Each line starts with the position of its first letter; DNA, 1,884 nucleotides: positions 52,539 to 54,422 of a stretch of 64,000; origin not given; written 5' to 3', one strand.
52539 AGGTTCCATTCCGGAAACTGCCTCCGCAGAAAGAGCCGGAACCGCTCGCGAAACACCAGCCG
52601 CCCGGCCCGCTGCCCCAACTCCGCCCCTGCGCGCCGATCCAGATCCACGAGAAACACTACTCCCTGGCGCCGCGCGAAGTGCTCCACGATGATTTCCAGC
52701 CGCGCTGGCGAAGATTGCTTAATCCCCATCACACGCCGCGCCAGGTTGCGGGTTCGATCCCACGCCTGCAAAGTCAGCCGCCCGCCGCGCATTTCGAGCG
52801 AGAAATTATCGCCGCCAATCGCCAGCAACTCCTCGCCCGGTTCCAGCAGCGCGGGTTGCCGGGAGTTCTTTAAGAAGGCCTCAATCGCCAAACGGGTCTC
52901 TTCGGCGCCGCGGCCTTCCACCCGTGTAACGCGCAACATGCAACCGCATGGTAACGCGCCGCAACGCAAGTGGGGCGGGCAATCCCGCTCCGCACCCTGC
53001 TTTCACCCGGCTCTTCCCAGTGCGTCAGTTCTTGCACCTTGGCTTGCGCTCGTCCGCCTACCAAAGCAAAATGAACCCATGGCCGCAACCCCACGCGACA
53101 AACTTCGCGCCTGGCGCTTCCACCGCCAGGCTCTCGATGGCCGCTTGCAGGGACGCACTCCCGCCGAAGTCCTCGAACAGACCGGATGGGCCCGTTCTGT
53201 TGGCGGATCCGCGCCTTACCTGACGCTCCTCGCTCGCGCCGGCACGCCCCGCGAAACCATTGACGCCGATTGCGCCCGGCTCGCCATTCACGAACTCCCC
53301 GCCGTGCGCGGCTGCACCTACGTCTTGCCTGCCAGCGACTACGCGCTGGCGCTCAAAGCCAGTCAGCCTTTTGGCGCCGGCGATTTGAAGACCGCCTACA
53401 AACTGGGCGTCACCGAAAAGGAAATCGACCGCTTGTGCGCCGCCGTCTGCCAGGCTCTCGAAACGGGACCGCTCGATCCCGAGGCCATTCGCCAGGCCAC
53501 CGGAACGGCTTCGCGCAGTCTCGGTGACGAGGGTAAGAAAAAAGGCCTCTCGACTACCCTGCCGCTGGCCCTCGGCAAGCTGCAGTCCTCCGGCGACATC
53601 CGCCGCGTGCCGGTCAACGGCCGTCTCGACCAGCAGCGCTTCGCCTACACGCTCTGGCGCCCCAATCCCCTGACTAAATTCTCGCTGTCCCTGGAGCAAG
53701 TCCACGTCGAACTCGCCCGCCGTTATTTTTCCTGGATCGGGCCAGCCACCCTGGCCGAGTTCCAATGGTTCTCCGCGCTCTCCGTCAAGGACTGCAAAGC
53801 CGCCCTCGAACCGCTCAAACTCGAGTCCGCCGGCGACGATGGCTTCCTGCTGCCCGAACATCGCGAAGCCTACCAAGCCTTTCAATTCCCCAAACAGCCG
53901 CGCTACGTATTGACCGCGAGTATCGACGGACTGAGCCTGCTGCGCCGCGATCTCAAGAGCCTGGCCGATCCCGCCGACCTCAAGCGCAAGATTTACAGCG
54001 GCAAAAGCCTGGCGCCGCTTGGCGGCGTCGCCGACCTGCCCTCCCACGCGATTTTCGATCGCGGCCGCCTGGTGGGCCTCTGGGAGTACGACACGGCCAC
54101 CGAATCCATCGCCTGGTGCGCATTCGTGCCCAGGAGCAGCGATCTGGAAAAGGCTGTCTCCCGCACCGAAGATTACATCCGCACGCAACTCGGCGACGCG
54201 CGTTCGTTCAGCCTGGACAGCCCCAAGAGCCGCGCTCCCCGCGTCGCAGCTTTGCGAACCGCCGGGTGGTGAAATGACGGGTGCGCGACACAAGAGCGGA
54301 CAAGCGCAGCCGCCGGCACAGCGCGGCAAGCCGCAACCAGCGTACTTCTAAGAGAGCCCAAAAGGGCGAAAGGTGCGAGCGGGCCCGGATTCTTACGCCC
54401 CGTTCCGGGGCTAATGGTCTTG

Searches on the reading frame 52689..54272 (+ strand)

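Call 63: search_protein_families(library=pfam, proteins=[window:52689-54272:+], max_evalue=0.001)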
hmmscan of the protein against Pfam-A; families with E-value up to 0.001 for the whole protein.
window:52689-54272:+ (527 aa): 1 family
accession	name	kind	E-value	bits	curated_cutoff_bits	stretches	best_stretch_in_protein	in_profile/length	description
PF06224.18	AlkZ-like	-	1e-27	98.1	25.9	1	174-471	13-298/329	DNA glycosylase AlkZ-like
